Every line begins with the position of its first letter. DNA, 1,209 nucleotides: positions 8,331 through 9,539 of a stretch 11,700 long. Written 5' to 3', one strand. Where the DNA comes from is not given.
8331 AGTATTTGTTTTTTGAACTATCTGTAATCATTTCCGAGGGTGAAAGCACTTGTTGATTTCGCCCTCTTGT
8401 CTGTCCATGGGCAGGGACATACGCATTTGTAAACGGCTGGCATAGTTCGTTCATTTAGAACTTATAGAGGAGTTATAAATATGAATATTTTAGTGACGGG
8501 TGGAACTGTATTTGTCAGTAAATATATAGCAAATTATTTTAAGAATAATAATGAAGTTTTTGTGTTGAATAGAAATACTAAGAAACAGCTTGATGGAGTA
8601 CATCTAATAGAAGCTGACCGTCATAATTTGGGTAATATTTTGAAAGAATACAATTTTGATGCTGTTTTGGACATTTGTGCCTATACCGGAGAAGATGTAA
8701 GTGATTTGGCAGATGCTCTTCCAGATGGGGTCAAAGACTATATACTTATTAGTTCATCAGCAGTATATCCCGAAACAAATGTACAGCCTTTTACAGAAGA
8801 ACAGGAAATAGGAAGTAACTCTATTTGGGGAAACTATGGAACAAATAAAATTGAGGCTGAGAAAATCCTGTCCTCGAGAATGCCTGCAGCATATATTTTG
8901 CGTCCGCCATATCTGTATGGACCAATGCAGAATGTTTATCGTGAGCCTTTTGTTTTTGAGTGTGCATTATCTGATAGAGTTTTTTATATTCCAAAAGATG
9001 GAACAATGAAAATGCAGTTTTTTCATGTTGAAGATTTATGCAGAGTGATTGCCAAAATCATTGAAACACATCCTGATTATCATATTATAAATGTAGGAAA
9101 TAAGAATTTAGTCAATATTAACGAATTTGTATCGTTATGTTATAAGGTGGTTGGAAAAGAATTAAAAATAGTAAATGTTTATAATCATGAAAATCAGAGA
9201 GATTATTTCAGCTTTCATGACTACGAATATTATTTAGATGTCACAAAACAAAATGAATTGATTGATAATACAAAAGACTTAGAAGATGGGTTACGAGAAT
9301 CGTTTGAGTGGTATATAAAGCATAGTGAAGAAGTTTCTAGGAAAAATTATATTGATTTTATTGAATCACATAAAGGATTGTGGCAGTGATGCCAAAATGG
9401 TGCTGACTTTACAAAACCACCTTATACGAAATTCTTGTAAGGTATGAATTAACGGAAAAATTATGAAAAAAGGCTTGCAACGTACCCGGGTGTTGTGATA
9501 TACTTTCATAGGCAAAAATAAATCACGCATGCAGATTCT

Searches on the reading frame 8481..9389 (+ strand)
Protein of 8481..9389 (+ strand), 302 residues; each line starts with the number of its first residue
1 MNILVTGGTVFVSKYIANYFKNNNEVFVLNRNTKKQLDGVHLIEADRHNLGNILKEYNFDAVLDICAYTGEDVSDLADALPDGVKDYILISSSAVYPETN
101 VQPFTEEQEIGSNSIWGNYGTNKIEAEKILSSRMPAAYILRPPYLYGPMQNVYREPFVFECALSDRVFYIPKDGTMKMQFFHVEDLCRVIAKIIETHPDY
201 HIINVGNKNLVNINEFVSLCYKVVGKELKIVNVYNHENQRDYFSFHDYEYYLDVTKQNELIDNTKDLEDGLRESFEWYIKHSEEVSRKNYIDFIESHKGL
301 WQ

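Call 8: search_protein_families(library=pfam, proteins=[window:8481-9389:+], max_evalue=0.01)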
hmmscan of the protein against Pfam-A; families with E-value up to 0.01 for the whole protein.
window:8481-9389:+ (302 aa): 4 families
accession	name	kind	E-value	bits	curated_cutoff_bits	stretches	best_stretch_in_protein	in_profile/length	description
PF01370.27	Epimerase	-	1.3e-18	67.7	20.9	1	3-206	1-240/240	NAD dependent epimerase/dehydratase family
PF04321.23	RmlD_sub_bind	-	3.8e-09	36.5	27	1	1-198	1-201/287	RmlD substrate binding domain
PF16363.11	GDP_Man_Dehyd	-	4.1e-05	23.6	27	1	87-265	124-312/332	GDP-mannose 4,6 dehydratase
PF05368.20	NmrA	-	0.00048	20.2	27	0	171-237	179-246/298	NmrA-like family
